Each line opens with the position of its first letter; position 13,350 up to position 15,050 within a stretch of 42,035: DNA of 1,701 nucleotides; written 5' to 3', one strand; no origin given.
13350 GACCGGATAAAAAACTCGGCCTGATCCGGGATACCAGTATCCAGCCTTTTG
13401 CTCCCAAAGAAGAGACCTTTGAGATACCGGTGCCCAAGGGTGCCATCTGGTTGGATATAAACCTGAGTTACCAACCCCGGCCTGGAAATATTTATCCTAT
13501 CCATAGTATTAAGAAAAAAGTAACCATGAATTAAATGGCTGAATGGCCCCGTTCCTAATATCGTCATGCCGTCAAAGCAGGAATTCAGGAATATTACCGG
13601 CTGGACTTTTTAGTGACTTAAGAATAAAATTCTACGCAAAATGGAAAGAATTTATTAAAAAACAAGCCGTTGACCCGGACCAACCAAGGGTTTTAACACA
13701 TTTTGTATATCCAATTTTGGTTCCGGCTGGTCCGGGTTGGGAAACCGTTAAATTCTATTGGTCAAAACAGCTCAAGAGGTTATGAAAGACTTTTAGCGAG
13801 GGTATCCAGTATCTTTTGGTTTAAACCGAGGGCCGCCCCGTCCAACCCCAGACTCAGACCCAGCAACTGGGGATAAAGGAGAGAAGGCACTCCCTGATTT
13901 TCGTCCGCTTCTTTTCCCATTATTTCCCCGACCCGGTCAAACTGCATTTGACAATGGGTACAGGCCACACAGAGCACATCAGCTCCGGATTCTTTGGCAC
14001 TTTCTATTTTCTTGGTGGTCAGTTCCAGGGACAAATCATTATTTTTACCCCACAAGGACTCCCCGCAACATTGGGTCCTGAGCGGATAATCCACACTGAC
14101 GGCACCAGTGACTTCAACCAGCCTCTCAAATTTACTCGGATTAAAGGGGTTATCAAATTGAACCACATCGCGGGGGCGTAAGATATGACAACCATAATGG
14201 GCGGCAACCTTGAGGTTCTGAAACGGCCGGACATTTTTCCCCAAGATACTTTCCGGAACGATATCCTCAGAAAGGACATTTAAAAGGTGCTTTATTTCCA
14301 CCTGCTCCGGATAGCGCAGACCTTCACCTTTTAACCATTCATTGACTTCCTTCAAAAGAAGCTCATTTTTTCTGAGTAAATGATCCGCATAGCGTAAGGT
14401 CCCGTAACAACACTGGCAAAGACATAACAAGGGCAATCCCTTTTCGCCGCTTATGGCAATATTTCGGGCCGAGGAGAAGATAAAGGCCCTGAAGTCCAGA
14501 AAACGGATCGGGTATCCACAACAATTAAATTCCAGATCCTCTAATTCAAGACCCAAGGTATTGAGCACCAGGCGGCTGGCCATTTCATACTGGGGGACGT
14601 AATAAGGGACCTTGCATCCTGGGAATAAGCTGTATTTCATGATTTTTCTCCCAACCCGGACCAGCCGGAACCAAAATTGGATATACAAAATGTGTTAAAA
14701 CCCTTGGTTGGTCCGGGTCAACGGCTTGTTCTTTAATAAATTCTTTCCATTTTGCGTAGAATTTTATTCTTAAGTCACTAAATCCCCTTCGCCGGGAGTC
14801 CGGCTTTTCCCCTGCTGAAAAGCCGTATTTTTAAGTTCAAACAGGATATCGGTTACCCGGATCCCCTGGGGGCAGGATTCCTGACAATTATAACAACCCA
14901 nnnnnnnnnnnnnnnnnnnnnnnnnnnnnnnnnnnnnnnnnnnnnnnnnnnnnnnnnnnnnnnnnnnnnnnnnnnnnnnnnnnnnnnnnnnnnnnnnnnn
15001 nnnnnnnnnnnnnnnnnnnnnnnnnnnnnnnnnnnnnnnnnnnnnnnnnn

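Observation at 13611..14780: Near-identical 131-bp inverted repeats bracket exactly one gene (hdrB-like)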

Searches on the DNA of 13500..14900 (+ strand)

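Call 22: search_rna_families(source=window, start=13500, end=14900, threshold=evalue, max_evalue=10)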
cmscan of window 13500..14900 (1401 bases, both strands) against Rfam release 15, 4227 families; matches with E-value up to 10: 5.
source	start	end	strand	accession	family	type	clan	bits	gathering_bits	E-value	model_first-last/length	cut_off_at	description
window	14317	14374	-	RF01167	sn2429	Gene; snRNA; snoRNA; CD-box;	-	21.5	50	0.22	1-77/77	no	Small nucleolar RNA sn2429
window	14342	14371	+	RF01388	isrD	Gene; sRNA;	-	17.7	37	1.6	1-51/51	no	isrD Hfq binding RNA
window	13660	13699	+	RF01323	CRISPR-DR10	Gene; CRISPR;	-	16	39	2.9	1-37/37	no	CRISPR RNA direct repeat element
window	14692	14731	-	RF01323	CRISPR-DR10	Gene; CRISPR;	-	15.5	39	4.1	1-37/37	no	CRISPR RNA direct repeat element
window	13945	13975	-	RF01977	HOTAIRM1_3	Gene; lncRNA;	-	11.7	37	7.9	1-59/59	no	HOX antisense intergenic RNA myeloid 1 conserved region 3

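Call 51: search_dna_similar(query=window:14649-14782:+, collection=plasmids, mode=distant, max_evalue=0.01)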
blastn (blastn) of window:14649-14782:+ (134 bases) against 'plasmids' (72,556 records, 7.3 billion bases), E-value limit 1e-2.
No match.

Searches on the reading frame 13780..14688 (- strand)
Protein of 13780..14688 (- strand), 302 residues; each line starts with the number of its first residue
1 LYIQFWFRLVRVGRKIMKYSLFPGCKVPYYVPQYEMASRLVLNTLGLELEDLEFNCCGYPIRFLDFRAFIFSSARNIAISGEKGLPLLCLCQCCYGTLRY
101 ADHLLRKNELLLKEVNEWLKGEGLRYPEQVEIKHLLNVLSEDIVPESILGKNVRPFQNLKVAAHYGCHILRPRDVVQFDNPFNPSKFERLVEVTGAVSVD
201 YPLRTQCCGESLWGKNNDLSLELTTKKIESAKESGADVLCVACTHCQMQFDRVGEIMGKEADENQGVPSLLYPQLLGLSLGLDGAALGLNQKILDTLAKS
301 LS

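Call 15: find_encoding_contigs(protein=window:13780-14640:-, flank=10000, max_places=10)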
Protein window:13780-14640:- (286 aa): no gene with exactly this product is on record in the collection.

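Call 29: search_protein_families(library=pfam, proteins=[window:13783-14640:-])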
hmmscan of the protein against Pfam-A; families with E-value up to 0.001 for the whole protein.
window:13783-14640:- (286 aa): 1 family
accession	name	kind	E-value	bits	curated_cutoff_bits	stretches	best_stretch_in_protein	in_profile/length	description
PF02754.22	CCG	-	1.7e-22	79.7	20.6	2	145-235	1-85/85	Cysteine-rich domain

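Call 30: find_homologous_proteins(query=window:13783-14640:-, max_evalue=1e-30)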
Query window:13783-14640:- (286 aa): 2078 proteins with E <= 1e-30 among 3375 candidates; the best 120 are listed.
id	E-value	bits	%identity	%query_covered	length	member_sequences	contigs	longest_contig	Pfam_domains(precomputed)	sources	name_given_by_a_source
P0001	1.9e-177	607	91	99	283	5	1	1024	PF02754.22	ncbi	-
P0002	9.9e-159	545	82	100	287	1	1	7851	PF02754.22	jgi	jgi:heterodisulfide reductase subunit B2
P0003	2.6e-156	537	82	100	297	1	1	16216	PF02754.22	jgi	jgi:heterodisulfide reductase subunit B2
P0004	1.8e-155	534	80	100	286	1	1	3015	PF02754.22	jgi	jgi:heterodisulfide reductase subunit B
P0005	1.0e-152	525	78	100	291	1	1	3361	PF02754.22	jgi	jgi:heterodisulfide reductase subunit B2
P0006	4.1e-147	507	77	98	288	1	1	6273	PF02754.22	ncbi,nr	ncbi:MAG: disulfide reductase [Desulfobacca sp.]|nr:disulfide reductase [Desulfobacca sp.]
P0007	1.0e-145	502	74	100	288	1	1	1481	PF02754.22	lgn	-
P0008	1.4e-139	482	74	99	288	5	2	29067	PF02754.22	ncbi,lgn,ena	-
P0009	2.1e-138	478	74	97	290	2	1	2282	PF02754.22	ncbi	-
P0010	2.6e-138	478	72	98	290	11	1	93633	PF02754.22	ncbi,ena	-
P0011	2.9e-138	478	71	98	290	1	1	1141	PF02754.22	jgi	jgi:heterodisulfide reductase subunit B2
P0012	5.7e-138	477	72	98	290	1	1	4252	PF02754.22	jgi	jgi:heterodisulfide reductase subunit B2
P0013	8.5e-138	476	73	96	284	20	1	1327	PF02754.22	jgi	jgi:heterodisulfide reductase subunit B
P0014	1.9e-136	472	69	100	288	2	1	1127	PF02754.22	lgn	-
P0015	9.6e-134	463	69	99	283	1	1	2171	PF02754.22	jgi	jgi:heterodisulfide reductase subunit B2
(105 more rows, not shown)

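Call 31: find_encoding_contigs(protein=P0001, flank=10000, max_places=5)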
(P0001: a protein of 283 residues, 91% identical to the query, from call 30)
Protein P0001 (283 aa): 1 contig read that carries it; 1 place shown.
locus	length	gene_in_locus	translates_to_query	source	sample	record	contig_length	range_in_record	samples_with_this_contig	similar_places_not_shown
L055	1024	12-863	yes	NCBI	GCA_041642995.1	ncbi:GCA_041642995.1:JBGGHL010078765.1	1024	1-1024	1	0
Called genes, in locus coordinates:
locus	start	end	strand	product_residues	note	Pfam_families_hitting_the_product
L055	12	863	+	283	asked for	PF02754:CCG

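Call 32: find_encoding_contigs(protein=P0003, flank=6000, max_places=3)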
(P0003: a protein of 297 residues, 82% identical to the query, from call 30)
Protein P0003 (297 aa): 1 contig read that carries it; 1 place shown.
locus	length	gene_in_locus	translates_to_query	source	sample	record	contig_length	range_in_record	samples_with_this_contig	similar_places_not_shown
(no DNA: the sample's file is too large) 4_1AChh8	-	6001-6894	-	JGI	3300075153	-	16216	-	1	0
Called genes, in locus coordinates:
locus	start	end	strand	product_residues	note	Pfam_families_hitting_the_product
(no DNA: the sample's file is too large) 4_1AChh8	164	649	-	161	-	PF01257:2Fe-2S_thioredx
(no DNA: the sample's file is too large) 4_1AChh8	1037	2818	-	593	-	PF00989:PAS, PF08448:PAS_4 (weak), PF13426:PAS_9, PF00158:Sigma54_activat, PF14532:Sigma54_activ_2, PF07728:AAA_5, PF25601:AAA_lid_14, PF02954:HTH_8, +1 more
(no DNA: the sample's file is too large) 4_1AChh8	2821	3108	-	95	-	-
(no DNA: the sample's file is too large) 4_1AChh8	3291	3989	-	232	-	PF04358:DsrC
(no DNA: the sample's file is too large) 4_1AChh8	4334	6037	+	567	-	PF02665:Nitrate_red_gam, PF12838:Fer4_7 (faint), PF13187:Fer4_9 (faint), PF13534:Fer4_17 (faint), PF13183:Fer4_8, PF13237:Fer4_10 (weak)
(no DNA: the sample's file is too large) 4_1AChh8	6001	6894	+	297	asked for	PF02754:CCG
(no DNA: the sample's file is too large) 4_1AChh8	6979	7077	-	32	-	-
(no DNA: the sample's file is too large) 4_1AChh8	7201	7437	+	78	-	PF01206:TusA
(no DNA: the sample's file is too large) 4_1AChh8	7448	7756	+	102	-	-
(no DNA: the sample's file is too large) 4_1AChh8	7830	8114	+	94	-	-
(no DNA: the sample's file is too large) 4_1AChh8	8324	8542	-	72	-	-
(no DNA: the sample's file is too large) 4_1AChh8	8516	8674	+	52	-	-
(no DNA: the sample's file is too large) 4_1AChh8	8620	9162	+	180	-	PF13686:DrsE_2, PF02635:DsrE (weak)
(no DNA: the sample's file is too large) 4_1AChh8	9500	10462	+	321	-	?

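Call 33: find_encoding_contigs(protein=P0002, flank=6000, max_places=3)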
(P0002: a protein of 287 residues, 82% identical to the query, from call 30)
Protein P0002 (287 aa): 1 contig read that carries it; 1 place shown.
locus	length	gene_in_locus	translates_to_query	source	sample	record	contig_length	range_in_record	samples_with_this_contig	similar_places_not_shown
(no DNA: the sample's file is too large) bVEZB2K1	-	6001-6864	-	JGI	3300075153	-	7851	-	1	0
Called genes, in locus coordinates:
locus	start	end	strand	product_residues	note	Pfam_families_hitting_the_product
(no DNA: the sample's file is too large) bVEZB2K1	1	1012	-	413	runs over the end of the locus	PF01656:CbiA, PF02374:ArsA_ATPase (faint), PF09140:MipZ (weak), PF10609:ParA, PF13614:AAA_31 (faint), PF02579:Nitro_FeMo-Co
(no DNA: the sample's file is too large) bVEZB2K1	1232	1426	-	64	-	-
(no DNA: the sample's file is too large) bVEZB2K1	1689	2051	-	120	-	PF02579:Nitro_FeMo-Co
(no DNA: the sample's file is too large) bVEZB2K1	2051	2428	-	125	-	PF02579:Nitro_FeMo-Co (faint)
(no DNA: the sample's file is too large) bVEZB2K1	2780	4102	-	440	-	PF00989:PAS, PF08448:PAS_4, PF13426:PAS_9, PF00158:Sigma54_activat, PF14532:Sigma54_activ_2, PF07724:AAA_2, PF25601:AAA_lid_14, PF02954:HTH_8, +5 more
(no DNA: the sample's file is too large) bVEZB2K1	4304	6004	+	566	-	PF02665:Nitrate_red_gam, PF13187:Fer4_9 (faint), PF12838:Fer4_7 (faint), PF13183:Fer4_8, PF13237:Fer4_10 (weak), PF13534:Fer4_17 (weak)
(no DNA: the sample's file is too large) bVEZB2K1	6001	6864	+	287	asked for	PF02754:CCG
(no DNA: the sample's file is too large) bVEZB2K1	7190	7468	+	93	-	?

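Call 35: find_encoding_contigs(protein=P0006, flank=6000, max_places=3)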
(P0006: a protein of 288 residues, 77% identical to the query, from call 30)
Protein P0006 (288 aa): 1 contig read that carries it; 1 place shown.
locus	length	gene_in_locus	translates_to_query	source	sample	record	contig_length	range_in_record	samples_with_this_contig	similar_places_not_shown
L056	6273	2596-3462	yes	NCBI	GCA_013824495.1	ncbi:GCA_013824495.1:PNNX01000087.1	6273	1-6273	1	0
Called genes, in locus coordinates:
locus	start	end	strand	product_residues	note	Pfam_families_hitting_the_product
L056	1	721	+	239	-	?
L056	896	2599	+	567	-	PF02665:Nitrate_red_gam, PF12838:Fer4_7 (faint), PF13187:Fer4_9 (faint), PF13534:Fer4_17 (faint), PF13183:Fer4_8, PF13237:Fer4_10 (weak)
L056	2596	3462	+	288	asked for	PF02754:CCG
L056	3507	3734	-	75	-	-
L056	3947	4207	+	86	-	-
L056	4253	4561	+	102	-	PF18765:Polbeta, PF01909:NTP_transf_2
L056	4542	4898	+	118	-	PF01934:HepT-like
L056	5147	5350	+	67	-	-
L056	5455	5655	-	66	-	-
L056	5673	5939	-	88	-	-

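Call 36: find_encoding_contigs(protein=P0008, flank=8000, max_places=3)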
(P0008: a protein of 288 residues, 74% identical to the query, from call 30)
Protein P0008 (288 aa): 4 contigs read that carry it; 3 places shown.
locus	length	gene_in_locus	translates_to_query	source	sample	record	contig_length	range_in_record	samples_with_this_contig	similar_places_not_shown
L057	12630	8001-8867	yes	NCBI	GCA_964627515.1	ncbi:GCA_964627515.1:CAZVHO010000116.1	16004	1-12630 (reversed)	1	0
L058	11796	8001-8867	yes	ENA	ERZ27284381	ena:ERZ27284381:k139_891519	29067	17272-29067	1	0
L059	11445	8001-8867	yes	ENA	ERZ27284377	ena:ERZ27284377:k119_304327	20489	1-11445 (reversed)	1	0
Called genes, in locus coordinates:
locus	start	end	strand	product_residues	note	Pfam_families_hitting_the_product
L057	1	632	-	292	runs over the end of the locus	PF01656:CbiA, PF10609:ParA (faint), PF12838:Fer4_7 (faint), PF12797:Fer4_2 (faint), PF00037:Fer4 (weak), PF12837:Fer4_6 (faint)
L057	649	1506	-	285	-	PF01656:CbiA, PF10609:ParA, PF13614:AAA_31 (faint), PF12838:Fer4_7 (faint), PF00037:Fer4 (faint), PF13237:Fer4_10 (faint)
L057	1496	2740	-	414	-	PF01656:CbiA, PF02374:ArsA_ATPase (weak), PF09140:MipZ (weak), PF10609:ParA, PF13614:AAA_31 (weak), PF02579:Nitro_FeMo-Co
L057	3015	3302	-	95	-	-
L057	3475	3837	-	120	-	PF02579:Nitro_FeMo-Co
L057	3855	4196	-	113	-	-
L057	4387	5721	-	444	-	PF00989:PAS, PF08448:PAS_4, PF13426:PAS_9, PF00158:Sigma54_activat, PF14532:Sigma54_activ_2, PF00004:AAA (weak), PF25601:AAA_lid_14, PF02954:HTH_8, +3 more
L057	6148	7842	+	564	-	PF02665:Nitrate_red_gam (faint), PF12838:Fer4_7 (faint), PF13183:Fer4_8, PF13187:Fer4_9, PF13237:Fer4_10 (weak), PF13534:Fer4_17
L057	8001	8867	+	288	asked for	PF02754:CCG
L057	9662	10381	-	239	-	-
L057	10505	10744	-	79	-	-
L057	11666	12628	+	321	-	?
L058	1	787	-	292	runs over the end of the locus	PF01656:CbiA, PF10609:ParA (faint), PF12838:Fer4_7 (faint), PF12797:Fer4_2 (faint), PF00037:Fer4 (weak), PF12837:Fer4_6 (faint)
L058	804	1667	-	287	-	PF01656:CbiA, PF10609:ParA, PF13614:AAA_31 (faint), PF12838:Fer4_7 (faint), PF00037:Fer4 (faint), PF13237:Fer4_10 (faint)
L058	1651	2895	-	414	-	PF01656:CbiA, PF02374:ArsA_ATPase (weak), PF09140:MipZ (weak), PF10609:ParA, PF13614:AAA_31 (weak), PF02579:Nitro_FeMo-Co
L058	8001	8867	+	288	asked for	PF02754:CCG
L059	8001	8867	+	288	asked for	PF02754:CCG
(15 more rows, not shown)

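Call 42: find_encoding_contigs(protein=window:13780-14688:-, flank=10000, max_places=6)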
Protein window:13780-14688:- (302 aa): no gene with exactly this product is on record in the collection.

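Call 63: find_encoding_contigs(protein=P0004, flank=3000, max_places=2)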
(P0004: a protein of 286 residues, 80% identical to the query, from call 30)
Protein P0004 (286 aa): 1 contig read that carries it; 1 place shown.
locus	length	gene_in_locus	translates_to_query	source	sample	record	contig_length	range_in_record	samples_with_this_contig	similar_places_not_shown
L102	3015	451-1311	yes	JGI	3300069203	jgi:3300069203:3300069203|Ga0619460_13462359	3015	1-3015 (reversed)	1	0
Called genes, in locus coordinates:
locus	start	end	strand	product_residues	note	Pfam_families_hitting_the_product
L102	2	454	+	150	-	?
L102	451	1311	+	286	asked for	PF02754:CCG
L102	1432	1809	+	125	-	PF02579:Nitro_FeMo-Co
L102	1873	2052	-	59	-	-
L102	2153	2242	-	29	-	-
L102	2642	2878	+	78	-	PF01206:TusA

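Call 64: find_encoding_contigs(protein=P0005, flank=3000, max_places=2)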
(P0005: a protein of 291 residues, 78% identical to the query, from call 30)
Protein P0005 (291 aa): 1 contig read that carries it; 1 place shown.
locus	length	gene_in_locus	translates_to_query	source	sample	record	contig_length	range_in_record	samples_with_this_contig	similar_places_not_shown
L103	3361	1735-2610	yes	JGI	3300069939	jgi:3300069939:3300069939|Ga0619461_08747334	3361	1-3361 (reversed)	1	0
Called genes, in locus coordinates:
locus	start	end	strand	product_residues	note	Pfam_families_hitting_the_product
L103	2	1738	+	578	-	?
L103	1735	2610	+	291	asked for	PF02754:CCG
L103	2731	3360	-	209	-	?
